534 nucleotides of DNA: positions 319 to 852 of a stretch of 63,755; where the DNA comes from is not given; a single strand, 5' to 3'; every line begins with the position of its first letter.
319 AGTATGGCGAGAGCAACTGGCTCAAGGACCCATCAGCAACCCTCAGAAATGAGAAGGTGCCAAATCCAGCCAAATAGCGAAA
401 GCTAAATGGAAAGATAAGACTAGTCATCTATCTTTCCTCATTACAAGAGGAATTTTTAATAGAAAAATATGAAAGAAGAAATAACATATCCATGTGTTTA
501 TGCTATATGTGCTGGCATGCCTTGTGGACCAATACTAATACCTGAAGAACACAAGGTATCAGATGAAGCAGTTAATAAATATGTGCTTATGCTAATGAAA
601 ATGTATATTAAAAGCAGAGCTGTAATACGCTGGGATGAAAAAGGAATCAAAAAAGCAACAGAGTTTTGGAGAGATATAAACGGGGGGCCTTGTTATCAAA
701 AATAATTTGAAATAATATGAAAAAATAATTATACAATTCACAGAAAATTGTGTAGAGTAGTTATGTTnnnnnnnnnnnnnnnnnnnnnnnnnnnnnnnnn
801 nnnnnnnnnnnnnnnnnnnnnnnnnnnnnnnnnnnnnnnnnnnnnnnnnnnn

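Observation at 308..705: Complete SAM-I OFF-switch whose only cargo is an orphan 78-aa CX4CX4C protein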

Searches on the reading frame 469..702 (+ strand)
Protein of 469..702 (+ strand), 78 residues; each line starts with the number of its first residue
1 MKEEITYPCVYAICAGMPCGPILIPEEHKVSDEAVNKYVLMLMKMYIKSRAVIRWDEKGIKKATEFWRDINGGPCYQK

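Call 4: search_protein_families(library=pfam, proteins=[window:469-702:+], max_evalue=1)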
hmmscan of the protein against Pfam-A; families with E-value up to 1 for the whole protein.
window:469-702:+ (78 aa): 0 families

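Call 5: search_protein_families(library=ncbifam, proteins=[window:469-702:+], max_evalue=1)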
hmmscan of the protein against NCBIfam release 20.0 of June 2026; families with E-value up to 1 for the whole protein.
window:469-702:+ (78 aa): 0 families

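Call 9: find_homologous_proteins(query=window:469-702:+, max_evalue=0.01)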
Query window:469-702:+ (78 aa): 3 proteins with E <= 0.01 among 3 candidates.
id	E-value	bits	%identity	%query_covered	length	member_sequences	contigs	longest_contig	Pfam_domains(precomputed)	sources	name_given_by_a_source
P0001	4.0e-48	179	100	100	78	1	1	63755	-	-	-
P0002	2.7e-30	122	74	92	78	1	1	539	-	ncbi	-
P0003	1.6e-26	110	68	100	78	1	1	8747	-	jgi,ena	jgi:hypothetical protein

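Call 12: find_encoding_contigs(protein=P0003, flank=5000)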
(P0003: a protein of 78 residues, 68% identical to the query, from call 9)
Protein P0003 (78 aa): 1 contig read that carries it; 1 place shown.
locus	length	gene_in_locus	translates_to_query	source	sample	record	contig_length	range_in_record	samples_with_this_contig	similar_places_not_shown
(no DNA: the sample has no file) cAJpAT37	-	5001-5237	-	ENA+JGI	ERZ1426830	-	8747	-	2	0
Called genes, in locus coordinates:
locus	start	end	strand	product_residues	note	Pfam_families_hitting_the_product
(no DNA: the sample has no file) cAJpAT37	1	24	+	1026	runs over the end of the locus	PF04851:ResIII, PF00270:DEAD (weak), PF19778:RE_endonuc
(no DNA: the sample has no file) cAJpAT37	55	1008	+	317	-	PF14338:Mrr_N, PF04471:Mrr_cat, PF22722:NA-iREase1 (weak), PF13156:Mrr_cat_2 (weak)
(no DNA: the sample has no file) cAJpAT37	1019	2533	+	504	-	PF11074:DUF2779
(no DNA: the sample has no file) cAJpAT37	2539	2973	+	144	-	-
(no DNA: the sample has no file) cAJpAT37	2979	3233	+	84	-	-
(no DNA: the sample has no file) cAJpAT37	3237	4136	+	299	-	-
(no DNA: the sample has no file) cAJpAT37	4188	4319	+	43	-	-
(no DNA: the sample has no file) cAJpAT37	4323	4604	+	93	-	PF02617:ClpS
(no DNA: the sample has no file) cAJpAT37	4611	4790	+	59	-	-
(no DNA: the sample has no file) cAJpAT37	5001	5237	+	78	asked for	-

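Call 13: find_encoding_contigs(protein=P0002, flank=5000)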
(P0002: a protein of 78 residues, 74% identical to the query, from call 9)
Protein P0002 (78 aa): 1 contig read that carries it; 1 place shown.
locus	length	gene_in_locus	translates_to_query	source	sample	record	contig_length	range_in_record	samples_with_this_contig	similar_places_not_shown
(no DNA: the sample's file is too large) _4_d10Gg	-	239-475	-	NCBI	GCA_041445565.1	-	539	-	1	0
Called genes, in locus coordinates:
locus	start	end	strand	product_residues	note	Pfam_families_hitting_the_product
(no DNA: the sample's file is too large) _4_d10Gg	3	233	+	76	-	?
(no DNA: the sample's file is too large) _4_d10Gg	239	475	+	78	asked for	-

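Call 22: find_related_loci(query=A1, collection=metagenome_contigs, flank=5000)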
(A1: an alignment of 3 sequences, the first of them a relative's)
Query A1 (78 aa) in metagenome_contigs; peptide patterns used: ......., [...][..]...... (x = any residue, [..] = any of these).
244 stretches matched a pattern, but none encodes a relative of the query by tblastn (E <= 1e-3).

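Call 23: find_related_loci(query=A1, collection=genome_contigs, flank=5000)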
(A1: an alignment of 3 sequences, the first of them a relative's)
Query A1 (78 aa) in genome_contigs; peptide patterns used: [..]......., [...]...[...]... (x = any residue, [..] = any of these).
97 stretches matched a pattern, but none encodes a relative of the query by tblastn (E <= 1e-3).

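Call 37: search_protein_representatives(alignment_id=A1)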
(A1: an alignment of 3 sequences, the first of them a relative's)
Query: 3 sequences, 78 profile positions. Proteins with E-value up to 0.001 (for the whole library): 8; up to 1e-10: 6; up to 1e-30: 0. The best 8 are listed.
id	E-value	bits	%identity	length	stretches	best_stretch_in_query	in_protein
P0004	1.9e-23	98.6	-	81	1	6-76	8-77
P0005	8.5e-23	96.5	-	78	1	1-73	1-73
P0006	2.3e-22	95.1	-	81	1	6-76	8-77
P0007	2.2e-18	82.3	-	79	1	3-76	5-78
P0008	4.7e-14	68.5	-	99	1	3-76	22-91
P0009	7.2e-13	64.7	-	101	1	4-76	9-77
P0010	1.4e-09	54.1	-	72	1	8-67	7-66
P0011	4.7e-08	49.3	-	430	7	4-29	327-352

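Call 38: predict_structure(alignment_id=A1)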
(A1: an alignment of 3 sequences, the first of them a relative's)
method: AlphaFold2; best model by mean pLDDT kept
length: 78 residues; sequences in the alignment: 3
mean_pLDDT: 54.8   pTM: 0.36
mean pLDDT of the five models: 54.8, 51.7, 48.9, 44.0, 41.8
residues with pLDDT >= 90: 0; 70-90: 5; 50-70: 49; < 50: 24
segments of 3 or more residues with pLDDT < 50: 1-23
pLDDT, mean of each block of 10 residues (from residue 1): 33 39 53 66 66 56 63 63
secondary structure, 60 per line:
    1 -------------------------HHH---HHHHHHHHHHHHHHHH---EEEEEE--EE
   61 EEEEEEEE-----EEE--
elements in order: H32-47 E51-56 E59-68 E74-76

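Call 40: find_encoding_contigs(protein=P0004, flank=4000)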
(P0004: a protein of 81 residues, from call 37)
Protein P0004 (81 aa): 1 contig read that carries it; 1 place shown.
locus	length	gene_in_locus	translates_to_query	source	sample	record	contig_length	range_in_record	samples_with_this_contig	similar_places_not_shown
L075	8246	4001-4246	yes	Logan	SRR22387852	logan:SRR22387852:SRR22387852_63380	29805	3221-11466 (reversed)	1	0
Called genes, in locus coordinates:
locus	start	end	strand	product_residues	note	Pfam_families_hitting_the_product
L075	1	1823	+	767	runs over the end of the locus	PF13166:AAA_13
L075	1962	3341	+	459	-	PF01930:Cas_Cas4 (faint), PF11074:DUF2779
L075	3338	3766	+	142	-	-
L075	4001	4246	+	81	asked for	-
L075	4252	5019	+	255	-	-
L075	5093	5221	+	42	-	-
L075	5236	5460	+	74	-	-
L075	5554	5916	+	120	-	-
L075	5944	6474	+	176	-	PF01661:Macro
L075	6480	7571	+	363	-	PF03747:ADP_ribosyl_GH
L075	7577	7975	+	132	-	-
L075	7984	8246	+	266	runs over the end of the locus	-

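Call 41: find_encoding_contigs(protein=P0006, flank=4000)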
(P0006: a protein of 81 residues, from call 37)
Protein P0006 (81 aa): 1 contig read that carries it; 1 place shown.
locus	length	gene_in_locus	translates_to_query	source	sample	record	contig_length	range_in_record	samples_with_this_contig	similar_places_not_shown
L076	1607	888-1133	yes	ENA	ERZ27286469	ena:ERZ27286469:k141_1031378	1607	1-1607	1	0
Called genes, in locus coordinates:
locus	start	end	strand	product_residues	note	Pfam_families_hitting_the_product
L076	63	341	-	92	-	PF18903:DUF5659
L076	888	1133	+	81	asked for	-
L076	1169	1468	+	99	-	-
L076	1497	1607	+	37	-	?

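Call 42: find_encoding_contigs(protein=P0007, flank=4000)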
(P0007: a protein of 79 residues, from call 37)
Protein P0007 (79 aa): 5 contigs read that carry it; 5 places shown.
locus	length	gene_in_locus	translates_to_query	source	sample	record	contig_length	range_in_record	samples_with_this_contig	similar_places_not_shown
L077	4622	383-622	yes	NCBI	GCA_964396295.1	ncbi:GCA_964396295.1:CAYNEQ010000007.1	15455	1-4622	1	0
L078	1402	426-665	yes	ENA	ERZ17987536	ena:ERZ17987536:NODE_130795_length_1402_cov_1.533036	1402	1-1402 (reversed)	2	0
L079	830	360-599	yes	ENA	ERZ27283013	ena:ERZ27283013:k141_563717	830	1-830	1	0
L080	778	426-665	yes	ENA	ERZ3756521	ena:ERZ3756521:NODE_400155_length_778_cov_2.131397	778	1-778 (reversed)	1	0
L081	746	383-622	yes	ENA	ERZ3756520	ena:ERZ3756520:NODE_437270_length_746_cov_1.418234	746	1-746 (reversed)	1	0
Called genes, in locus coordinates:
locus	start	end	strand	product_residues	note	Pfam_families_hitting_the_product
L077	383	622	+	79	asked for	-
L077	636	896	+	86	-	-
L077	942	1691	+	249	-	PF12705:PDDEXK_1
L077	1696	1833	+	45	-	-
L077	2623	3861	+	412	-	PF22807:TrAA12, PF07995:GSDH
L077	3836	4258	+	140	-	PF00472:RF-1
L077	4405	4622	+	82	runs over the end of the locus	PF01541:GIY-YIG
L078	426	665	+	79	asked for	-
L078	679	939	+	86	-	-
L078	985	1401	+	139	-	?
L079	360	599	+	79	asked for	-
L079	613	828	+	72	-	?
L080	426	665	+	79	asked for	-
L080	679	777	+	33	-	?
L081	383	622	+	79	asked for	-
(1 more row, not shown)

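Call 44: find_encoding_contigs(protein=P0008, flank=4000)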
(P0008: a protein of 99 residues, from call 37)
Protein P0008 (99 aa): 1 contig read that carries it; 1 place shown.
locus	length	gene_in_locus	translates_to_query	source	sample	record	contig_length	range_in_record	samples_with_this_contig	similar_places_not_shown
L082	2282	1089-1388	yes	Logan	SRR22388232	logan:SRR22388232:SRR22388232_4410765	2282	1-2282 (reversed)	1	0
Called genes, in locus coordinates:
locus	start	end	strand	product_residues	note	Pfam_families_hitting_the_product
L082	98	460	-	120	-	-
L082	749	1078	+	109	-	-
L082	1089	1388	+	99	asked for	-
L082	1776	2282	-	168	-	?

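Call 45: find_encoding_contigs(protein=P0009, flank=4000)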
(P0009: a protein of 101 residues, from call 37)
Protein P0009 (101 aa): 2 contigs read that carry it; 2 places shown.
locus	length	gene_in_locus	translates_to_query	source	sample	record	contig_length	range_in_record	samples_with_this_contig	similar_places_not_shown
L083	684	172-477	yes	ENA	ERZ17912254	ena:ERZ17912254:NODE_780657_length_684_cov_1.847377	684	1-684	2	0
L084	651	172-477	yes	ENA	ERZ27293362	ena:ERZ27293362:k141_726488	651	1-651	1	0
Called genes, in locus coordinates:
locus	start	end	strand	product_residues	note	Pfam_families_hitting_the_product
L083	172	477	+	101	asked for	-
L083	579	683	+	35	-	?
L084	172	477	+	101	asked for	-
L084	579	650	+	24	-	?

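Call 46: find_encoding_contigs(protein=P0005, flank=4000)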
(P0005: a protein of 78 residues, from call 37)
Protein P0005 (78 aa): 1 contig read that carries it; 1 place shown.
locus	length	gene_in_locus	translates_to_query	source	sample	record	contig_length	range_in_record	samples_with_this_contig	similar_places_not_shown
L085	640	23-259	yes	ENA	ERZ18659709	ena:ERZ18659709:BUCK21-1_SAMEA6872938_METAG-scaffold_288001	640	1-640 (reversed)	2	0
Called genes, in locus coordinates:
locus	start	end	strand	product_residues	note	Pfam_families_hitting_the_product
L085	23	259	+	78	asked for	-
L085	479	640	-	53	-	?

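Call 47: find_encoding_contigs(protein=P0010, flank=4000)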
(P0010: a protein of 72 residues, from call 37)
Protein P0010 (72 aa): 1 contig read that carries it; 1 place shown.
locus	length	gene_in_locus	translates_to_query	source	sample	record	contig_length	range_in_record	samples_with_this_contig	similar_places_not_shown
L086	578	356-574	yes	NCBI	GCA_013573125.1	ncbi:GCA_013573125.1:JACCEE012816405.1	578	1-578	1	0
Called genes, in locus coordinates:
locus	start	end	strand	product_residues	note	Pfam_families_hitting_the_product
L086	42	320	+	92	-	-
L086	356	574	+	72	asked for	-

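Call 52: search_solved_structures(query=A2, max_evalue=10)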
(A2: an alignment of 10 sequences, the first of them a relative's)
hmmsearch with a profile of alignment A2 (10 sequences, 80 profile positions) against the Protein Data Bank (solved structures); distinct sequences matched with E-value up to 10: 3.
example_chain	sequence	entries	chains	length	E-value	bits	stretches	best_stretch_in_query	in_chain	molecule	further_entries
5fre_A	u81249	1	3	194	0.33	14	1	32-68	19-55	EXO-ALPHA-SIALIDASE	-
5fra_A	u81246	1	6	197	0.34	13.9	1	32-68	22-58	SIALIDASE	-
9if7_SP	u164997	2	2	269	1.6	11.8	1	27-53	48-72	Pre-mRNA-splicing factor ISY1 homolog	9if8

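Call 53: search_protein_families(library=phrogs, alignment_id=A2, max_evalue=0.1)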
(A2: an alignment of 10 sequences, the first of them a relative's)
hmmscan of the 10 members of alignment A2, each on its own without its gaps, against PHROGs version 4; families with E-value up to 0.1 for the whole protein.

A. member 1, P0001 (78 aa): 0 families

B. families by the number of members that match (of 10 scanned): 3 families
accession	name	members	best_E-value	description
phrog_17978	-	2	0.026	-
phrog_20245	-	1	0.0067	-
phrog_132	-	1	0.042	head-tail adaptor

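Call 54: search_protein_families(library=padloc, alignment_id=A2, max_evalue=0.1)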
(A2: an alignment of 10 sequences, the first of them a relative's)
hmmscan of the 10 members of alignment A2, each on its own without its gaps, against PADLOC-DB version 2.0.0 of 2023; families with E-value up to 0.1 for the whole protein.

A. member 1, P0001 (78 aa): 0 families

B. families by the number of members that match (of 10 scanned): 1 family
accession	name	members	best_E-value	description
PDLC03234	MTase_II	1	0.026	Type II methyltransferase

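Call 62: predict_structure(alignment_id=A2)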
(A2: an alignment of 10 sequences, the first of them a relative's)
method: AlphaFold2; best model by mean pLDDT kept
length: 78 residues; sequences in the alignment: 10
mean_pLDDT: 66.4   pTM: 0.59
mean pLDDT of the five models: 66.4, 66.0, 63.4, 60.2, 58.0
residues with pLDDT >= 90: 0; 70-90: 35; 50-70: 27; < 50: 16
segments of 3 or more residues with pLDDT < 50: 1-11, 14-18
pLDDT, mean of each block of 10 residues (from residue 1): 42 48 83 84 73 65 67 72
secondary structure, 60 per line:
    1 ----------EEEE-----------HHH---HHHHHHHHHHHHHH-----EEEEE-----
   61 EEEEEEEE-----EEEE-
elements in order: E11-14 H32-45 E51-55 E61-68 E74-77

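Call 66: find_homologous_proteins(query=A2, max_evalue=0.001)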
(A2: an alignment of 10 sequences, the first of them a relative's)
Query A2 (10 sequences) (78 aa, profile of the alignment): 15 proteins with E <= 0.001 among 509 candidates.
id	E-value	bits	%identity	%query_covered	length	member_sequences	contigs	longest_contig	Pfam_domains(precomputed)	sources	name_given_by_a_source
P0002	2.9e-39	150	74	92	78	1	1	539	-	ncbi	-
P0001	7.0e-36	140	100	100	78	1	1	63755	-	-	-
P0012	3.3e-35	137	70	95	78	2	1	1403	-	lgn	-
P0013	5.4e-35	137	72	100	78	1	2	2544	-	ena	-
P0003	6.0e-35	137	68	100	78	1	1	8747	-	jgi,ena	jgi:hypothetical protein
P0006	1.2e-33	132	56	92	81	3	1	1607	-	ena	-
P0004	1.7e-33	132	51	94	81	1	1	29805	-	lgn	-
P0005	8.3e-33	130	49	88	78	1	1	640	-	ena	-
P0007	6.5e-32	127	46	97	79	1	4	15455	-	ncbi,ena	-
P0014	2.2e-30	122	61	95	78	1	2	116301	-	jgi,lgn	jgi:hypothetical protein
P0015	2.1e-29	119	62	94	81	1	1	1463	-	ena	-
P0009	8.9e-29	117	46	90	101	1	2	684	-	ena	-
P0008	2.0e-28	116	45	95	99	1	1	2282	-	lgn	-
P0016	9.0e-27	110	43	95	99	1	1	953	-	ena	-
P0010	2.2e-26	109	41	72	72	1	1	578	-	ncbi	-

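Call 67: fold_search(model_id=the predicted structure, library=pdb)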
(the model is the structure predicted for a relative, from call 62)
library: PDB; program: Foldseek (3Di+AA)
matches with E <= 10: 55; with E <= 0.001: 0
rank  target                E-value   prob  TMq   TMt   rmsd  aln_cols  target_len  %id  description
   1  7nan_Q                7.6e-01  0.14  0.29  0.13   6.7        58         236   19  Human 20S proteasome core particle (released 2022-11-02)
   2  6avo_I                8.7e-01  0.13  0.31  0.14   6.6        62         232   19  Cryo-EM structure of human immunoproteasome with a novel noncompetitive inhibitor that selectively inhibits activated  (released 2017-12-06)
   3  5m32_C                1.4e+00  0.10  0.30  0.14   6.8        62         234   19  Human 26S proteasome in complex with Oprozomib (released 2017-07-05)
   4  5m32_Q                1.4e+00  0.10  0.30  0.14   6.8        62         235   19  Human 26S proteasome in complex with Oprozomib (released 2017-07-05)
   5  7dr6_T                1.9e+00  0.06  0.22  0.12   6.1        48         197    6  PA28alpha-beta in complex with immunoproteasome (released 2021-01-20)
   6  6qqk                  2.2e+00  0.03  0.19  0.15   8.2        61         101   20  Room temperature structure of blue light-irradiated AtPhot2LOV2 recorded after an accumulated dose of 34 kGy (released 2019-06-19)
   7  7tdz_G                3.1e+00  0.09  0.25  0.08   4.1        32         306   16  Cryo-EM model of protomer of the cytoplasmic ring of the nuclear pore complex from Xenopus laevis (released 2022-06-22)
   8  7dr6_M                3.1e+00  0.07  0.29  0.13   6.8        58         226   16  PA28alpha-beta in complex with immunoproteasome (released 2021-01-20)
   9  7uhy_H                3.3e+00  0.09  0.25  0.08   4.3        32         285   16  Human GATOR2 complex (released 2022-07-20)
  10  9d4c_I                3.3e+00  0.08  0.40  0.24   7.5        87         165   15  Proteasome core particle assembly intermediate Blm10:alpha-ring purified from Saccharomyces cerevisiae. (released 2025-08-20)
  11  9cee_O                3.5e+00  0.06  0.30  0.15   5.9        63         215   13  20S Proteasome core particle beta-T1A mutant auto-inhibited state (Frame 1) (released 2025-03-12)
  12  3pnn                  3.5e+00  0.05  0.19  0.05  10.3        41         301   29  The crystal structure of a glycosyltransferase from Porphyromonas gingivalis W83 (released 2010-12-15)
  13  8cvt_n                4.1e+00  0.04  0.24  0.12   7.2        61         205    8  Human 19S-20S proteasome, state SD2 (released 2022-11-02)
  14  2h64_A                4.1e+00  0.02  0.19  0.15  16.2        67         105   10  Crystal structure of a ternary ligand-receptor complex of BMP-2 (released 2007-04-10)
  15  8qys_Q                4.3e+00  0.03  0.23  0.13   6.8        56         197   11  Human preholo proteasome 20S core particle (released 2024-02-21)
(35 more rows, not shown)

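Call 68: find_encoding_contigs(protein=P0014, flank=6000)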
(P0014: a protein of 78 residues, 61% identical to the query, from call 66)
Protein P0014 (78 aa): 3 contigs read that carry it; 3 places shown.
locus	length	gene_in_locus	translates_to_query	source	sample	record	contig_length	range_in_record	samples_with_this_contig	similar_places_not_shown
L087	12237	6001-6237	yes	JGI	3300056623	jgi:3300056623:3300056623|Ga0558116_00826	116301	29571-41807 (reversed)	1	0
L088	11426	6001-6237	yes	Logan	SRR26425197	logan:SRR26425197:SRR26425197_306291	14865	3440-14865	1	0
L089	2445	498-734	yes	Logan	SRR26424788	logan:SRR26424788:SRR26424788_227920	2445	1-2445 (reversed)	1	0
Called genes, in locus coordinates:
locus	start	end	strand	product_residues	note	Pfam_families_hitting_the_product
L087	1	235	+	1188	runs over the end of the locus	PF09565:RE_NgoFVII (faint), PF13091:PLDc_2, PF00176:SNF2-rel_dom, PF00270:DEAD (weak), PF04851:ResIII, PF00271:Helicase_C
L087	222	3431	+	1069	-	PF02384:N6_Mtase (faint), PF20473:MmeI_Mtase, PF01170:UPF0020 (faint), PF07669:Eco57I, PF12950:TaqI_C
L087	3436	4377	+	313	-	-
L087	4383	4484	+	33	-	-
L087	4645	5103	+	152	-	-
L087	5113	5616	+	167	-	-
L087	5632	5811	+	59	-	-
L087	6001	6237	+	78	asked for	-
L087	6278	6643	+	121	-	PF13564:DoxX_2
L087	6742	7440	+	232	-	PF06414:Zeta_toxin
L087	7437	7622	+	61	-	-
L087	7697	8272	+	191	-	PF01863:YgjP-like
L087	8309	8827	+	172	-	-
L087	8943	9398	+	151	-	-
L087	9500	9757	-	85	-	-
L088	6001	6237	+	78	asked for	-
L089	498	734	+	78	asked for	-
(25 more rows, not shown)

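Call 69: find_encoding_contigs(protein=P0013, flank=3000)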
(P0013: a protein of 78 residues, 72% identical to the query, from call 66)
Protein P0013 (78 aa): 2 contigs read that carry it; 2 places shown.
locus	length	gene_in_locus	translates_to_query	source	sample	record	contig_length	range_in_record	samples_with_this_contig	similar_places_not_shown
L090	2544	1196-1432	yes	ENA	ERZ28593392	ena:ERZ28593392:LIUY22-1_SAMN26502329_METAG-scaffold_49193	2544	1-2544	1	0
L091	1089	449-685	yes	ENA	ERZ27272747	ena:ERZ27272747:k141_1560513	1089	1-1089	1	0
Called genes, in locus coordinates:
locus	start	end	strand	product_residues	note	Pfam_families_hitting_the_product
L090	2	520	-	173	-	?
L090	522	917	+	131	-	-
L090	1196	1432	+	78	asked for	-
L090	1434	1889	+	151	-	-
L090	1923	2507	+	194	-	PF10755:DUF2585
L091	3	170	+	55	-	?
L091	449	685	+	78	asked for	-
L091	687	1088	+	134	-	?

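Call 70: find_encoding_contigs(protein=P0012, flank=3000)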
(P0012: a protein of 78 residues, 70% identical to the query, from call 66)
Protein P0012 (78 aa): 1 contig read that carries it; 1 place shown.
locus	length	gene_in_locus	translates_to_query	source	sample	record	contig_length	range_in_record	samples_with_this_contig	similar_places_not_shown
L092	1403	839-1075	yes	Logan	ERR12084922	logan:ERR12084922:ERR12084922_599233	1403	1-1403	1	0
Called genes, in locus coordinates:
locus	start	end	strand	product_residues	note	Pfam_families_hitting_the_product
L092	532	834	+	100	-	-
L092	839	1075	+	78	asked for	-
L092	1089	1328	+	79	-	-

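Call 98: search_dna_similar(query=P0001, collection=phages, mode=protein, max_evalue=0.01)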
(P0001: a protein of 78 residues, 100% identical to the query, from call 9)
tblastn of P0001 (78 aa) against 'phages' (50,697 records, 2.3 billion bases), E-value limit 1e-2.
No match.

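Call 99: find_related_loci(query=A2, collection=viral_contigs, flank=4000)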
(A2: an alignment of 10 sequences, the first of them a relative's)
Query A2 (78 aa) in viral_contigs; peptide patterns used: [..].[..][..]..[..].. (x = any residue, [..] = any of these).
13 stretches matched a pattern, but none encodes a relative of the query by tblastn (E <= 1e-3).

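Call 100: fold_search(model_id=the predicted structure, library=viral)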
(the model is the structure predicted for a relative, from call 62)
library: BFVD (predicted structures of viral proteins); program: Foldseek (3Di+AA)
matches with E <= 10: 120; with E <= 0.001: 0
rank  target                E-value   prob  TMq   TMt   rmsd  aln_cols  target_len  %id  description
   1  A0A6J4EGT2            2.1e-01  0.60  0.43  0.41   3.5        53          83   19  (no name in the UniProt tables at hand)
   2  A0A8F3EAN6            2.4e-01  0.28  0.36  0.32   7.0        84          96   17  (no name in the UniProt tables at hand)
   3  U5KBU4                9.3e-01  0.20  0.46  0.31   6.2        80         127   16  Uncharacterized protein [Clostera anastomosis granulovirus A]
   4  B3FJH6                1.2e+00  0.10  0.35  0.38   5.2        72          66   17  Uncharacterized protein [Pseudomonas phage 201phi2-1]
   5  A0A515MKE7            1.6e+00  0.06  0.29  0.11  12.6        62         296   19  Uncharacterized protein [Rhodococcus phage Whack]
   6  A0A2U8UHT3            1.7e+00  0.10  0.34  0.28  13.6        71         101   14  Uncharacterized protein [Microbacterium phage Appa]
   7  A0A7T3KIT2            2.2e+00  0.04  0.24  0.19   8.8        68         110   19  (no name in the UniProt tables at hand)
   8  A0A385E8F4            2.4e+00  0.10  0.37  0.41   7.8        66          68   21  Uncharacterized protein [Bacillus phage Hobo]
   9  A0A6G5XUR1            2.5e+00  0.04  0.31  0.32  13.9        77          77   13  (no name in the UniProt tables at hand)
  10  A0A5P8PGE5            2.5e+00  0.03  0.24  0.12  14.9        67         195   12  (no name in the UniProt tables at hand)
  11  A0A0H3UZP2            2.7e+00  0.06  0.27  0.13  10.1        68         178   10  (no name in the UniProt tables at hand)
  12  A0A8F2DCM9            2.9e+00  0.04  0.22  0.21   7.1        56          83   16  (no name in the UniProt tables at hand)
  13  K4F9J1                2.9e+00  0.03  0.23  0.16  11.1        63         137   13  Uncharacterized protein [Cronobacter phage vB_CsaM_GAP32]
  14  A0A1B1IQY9            2.9e+00  0.02  0.21  0.13  20.5        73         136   12  (no name in the UniProt tables at hand)
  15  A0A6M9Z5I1            3.1e+00  0.08  0.32  0.31   5.1        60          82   18  (no name in the UniProt tables at hand)
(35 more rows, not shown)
